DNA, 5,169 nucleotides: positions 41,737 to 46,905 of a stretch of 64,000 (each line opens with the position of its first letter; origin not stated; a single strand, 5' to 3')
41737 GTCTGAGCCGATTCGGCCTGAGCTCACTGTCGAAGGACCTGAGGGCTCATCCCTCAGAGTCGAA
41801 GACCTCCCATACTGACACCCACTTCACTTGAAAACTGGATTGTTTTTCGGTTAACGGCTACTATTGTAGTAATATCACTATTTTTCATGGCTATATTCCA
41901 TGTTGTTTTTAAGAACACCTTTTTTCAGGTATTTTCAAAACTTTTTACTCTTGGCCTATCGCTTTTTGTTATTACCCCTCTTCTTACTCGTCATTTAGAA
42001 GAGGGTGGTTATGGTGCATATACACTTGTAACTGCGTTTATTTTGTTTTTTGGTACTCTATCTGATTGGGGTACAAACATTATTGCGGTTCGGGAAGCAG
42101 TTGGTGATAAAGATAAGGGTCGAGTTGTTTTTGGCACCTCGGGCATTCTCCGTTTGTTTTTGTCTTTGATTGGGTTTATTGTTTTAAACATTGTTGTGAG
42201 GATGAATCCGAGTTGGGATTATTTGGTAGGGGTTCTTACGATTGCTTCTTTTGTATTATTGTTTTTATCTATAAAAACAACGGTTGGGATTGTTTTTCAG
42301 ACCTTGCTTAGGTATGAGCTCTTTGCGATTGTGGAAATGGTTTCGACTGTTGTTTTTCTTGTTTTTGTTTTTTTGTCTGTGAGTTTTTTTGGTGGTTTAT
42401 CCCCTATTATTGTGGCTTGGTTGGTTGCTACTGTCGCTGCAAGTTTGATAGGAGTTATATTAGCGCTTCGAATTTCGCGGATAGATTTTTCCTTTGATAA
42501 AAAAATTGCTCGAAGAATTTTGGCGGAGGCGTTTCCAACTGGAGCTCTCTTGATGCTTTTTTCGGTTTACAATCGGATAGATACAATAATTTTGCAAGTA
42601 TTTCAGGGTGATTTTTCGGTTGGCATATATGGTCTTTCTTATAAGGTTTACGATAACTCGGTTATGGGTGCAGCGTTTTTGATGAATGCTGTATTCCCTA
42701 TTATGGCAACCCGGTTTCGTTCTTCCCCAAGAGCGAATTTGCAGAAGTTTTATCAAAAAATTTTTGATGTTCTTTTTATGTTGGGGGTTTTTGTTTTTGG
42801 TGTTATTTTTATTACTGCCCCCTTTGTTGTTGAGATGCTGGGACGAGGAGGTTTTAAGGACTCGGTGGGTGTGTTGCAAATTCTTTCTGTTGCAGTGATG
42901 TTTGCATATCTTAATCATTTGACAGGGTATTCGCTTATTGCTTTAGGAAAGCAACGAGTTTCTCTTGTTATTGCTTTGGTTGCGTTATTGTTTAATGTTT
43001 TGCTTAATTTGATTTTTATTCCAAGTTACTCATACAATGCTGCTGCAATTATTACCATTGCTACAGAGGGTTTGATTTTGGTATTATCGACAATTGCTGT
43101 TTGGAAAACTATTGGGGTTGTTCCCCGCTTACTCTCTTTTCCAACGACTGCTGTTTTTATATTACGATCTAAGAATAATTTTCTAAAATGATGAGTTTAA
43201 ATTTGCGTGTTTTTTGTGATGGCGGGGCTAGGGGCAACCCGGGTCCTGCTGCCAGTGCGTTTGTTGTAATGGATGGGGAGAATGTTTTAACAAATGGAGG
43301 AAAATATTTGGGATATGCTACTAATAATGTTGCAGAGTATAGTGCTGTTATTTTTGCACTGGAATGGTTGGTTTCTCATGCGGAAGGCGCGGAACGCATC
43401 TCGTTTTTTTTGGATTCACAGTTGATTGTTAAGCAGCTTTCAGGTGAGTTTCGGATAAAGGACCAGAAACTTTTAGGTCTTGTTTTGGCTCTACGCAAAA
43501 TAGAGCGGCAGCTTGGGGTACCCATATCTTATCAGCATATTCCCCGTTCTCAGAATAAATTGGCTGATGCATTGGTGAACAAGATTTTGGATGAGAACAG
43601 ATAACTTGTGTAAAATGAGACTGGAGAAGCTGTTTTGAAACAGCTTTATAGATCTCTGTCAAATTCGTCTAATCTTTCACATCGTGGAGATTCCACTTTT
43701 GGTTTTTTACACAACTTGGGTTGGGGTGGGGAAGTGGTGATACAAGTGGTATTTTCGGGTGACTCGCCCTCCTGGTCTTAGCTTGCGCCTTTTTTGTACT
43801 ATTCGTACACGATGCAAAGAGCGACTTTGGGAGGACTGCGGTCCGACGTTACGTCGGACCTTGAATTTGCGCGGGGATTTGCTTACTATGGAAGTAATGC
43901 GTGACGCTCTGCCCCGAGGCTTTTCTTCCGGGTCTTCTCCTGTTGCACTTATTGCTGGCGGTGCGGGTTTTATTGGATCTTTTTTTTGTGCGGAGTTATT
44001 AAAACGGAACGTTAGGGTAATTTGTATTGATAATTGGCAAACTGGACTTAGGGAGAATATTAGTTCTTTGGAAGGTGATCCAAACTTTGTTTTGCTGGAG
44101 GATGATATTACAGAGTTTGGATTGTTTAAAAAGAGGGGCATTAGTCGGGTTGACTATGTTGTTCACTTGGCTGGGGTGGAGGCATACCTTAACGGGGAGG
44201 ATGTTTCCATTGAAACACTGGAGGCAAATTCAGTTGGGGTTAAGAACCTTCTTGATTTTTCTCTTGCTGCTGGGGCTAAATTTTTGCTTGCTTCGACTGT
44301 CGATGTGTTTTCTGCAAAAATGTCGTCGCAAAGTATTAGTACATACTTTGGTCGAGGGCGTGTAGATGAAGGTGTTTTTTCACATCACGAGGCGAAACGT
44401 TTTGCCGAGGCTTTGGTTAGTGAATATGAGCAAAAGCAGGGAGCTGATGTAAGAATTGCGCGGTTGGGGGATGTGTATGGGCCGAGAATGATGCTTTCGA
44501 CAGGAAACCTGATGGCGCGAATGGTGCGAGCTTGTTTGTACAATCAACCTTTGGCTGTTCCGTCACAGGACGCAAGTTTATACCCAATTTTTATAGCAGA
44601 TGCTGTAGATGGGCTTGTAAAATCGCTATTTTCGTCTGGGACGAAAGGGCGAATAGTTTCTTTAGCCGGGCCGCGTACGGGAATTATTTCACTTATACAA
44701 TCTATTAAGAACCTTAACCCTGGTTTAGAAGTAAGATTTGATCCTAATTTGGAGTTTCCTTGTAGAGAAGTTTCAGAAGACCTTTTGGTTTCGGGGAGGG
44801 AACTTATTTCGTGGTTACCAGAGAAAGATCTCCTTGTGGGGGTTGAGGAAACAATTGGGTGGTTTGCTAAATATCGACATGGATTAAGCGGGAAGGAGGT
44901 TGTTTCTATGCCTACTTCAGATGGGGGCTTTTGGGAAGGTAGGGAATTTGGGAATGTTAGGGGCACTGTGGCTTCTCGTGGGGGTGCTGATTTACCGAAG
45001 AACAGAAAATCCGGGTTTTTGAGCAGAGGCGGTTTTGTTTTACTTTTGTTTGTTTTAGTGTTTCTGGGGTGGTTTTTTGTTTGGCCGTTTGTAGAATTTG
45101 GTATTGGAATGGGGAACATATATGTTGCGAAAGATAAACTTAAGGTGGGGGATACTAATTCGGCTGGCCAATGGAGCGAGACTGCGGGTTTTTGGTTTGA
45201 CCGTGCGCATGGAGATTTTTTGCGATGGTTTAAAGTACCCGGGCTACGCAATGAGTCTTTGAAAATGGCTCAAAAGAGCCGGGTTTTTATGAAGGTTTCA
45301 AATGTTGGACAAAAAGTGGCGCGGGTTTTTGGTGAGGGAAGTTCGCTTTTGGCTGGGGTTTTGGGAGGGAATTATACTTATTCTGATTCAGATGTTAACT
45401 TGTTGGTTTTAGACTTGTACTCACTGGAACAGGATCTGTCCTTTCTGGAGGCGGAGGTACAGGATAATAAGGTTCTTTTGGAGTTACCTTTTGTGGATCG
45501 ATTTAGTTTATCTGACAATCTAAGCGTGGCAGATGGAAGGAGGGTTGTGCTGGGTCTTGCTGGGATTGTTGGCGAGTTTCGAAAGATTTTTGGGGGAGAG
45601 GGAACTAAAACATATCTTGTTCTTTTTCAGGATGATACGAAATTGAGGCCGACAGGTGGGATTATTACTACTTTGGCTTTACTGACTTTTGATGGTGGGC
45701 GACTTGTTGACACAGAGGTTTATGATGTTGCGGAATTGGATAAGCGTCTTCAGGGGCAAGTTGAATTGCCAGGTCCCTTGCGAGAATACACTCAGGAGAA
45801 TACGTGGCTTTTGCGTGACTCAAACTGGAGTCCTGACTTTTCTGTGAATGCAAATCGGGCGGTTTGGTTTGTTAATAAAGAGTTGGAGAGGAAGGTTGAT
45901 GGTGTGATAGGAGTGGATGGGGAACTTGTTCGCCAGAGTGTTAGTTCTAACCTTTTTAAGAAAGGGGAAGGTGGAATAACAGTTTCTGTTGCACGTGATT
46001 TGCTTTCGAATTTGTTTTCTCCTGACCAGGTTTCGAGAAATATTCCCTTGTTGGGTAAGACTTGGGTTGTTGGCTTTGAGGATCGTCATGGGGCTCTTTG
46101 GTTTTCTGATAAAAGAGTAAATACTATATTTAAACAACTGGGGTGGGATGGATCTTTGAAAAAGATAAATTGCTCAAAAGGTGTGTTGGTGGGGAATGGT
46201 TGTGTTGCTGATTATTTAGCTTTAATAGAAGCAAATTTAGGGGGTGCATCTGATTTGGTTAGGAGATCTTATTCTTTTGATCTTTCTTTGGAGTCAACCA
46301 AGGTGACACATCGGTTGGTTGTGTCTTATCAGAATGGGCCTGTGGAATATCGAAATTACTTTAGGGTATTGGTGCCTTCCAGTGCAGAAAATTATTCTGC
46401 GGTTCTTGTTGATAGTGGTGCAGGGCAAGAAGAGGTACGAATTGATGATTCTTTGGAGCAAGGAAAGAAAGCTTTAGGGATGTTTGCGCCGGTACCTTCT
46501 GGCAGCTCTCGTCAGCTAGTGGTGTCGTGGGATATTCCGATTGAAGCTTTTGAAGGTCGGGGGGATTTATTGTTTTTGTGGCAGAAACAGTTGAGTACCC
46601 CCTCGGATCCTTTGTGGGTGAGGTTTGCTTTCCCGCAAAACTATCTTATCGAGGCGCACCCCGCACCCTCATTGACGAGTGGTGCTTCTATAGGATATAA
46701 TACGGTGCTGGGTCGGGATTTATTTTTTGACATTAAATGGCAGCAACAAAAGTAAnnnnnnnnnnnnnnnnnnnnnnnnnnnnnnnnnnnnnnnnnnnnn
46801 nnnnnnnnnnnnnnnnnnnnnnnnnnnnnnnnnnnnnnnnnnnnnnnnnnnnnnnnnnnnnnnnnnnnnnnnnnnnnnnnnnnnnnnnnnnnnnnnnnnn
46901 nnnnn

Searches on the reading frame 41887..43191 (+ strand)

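Call 77: search_protein_families(library=pfam, proteins=[window:41887-43191:+], max_evalue=0.001)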
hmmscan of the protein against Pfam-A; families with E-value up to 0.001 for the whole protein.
window:41887-43191:+ (434 aa): 3 families
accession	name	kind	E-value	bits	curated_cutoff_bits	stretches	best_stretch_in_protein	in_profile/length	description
PF01943.22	Polysacc_synt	-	1.7e-26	93.7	28.2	1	8-274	2-271/274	Polysaccharide biosynthesis protein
PF13440.11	Polysacc_synt_3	-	5.4e-11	42.7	23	1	32-259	1-225/293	Polysaccharide biosynthesis protein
PF01554.23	MatE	-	5e-07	30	24.9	1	220-376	4-161/161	MatE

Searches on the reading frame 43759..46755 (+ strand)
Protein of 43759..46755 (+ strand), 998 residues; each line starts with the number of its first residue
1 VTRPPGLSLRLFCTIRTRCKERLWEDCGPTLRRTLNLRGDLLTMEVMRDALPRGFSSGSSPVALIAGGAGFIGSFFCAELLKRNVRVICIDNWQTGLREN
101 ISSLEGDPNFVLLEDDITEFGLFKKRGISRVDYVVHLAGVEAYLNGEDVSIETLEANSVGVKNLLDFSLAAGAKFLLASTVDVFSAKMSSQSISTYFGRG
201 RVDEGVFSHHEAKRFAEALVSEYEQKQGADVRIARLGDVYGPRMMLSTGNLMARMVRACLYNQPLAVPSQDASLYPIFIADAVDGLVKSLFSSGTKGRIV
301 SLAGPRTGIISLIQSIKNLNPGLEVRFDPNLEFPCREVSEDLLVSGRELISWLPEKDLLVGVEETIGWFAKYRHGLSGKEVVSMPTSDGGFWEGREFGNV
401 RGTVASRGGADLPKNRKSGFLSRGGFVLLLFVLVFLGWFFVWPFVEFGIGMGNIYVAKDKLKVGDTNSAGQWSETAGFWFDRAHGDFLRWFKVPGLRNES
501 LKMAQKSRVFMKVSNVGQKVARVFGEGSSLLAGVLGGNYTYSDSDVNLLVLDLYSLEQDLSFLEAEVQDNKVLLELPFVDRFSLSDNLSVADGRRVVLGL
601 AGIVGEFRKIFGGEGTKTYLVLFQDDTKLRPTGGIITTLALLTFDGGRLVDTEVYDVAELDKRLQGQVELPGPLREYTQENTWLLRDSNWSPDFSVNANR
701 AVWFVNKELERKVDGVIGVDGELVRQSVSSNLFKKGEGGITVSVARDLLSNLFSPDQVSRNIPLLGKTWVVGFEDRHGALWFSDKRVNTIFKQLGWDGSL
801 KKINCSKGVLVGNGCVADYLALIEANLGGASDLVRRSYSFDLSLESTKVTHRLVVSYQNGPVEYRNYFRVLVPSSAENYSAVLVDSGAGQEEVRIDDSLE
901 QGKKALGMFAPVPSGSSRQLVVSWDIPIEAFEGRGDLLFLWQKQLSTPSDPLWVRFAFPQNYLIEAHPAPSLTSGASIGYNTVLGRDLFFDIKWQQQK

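Call 50: search_protein_families(library=pfam, proteins=[window:43759-46755:+], max_evalue=0.00001)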
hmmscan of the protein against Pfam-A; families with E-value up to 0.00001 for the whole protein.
window:43759-46755:+ (998 aa): 6 families
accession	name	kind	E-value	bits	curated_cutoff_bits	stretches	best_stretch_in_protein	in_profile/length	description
PF01370.27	Epimerase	-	3e-26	92.7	20.9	1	63-300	1-237/240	NAD dependent epimerase/dehydratase family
PF13196.11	DUF4012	-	3.2e-17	63.8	28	1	614-725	1-113/144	Protein of unknown function (DUF4012)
PF16363.11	GDP_Man_Dehyd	-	1.1e-16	61.7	27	1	64-263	1-209/332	GDP-mannose 4,6 dehydratase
PF01073.25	3Beta_HSD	-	2.6e-08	33.7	22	1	64-225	1-162/280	3-beta hydroxysteroid dehydrogenase/isomerase family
PF07993.18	NAD_binding_4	-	1.5e-06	28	20.1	0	128-258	86-228/258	Male sterility protein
PF02719.21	Polysacc_synt_2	-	2.7e-06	27.2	20.2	0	64-319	2-246/293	Polysaccharide biosynthesis protein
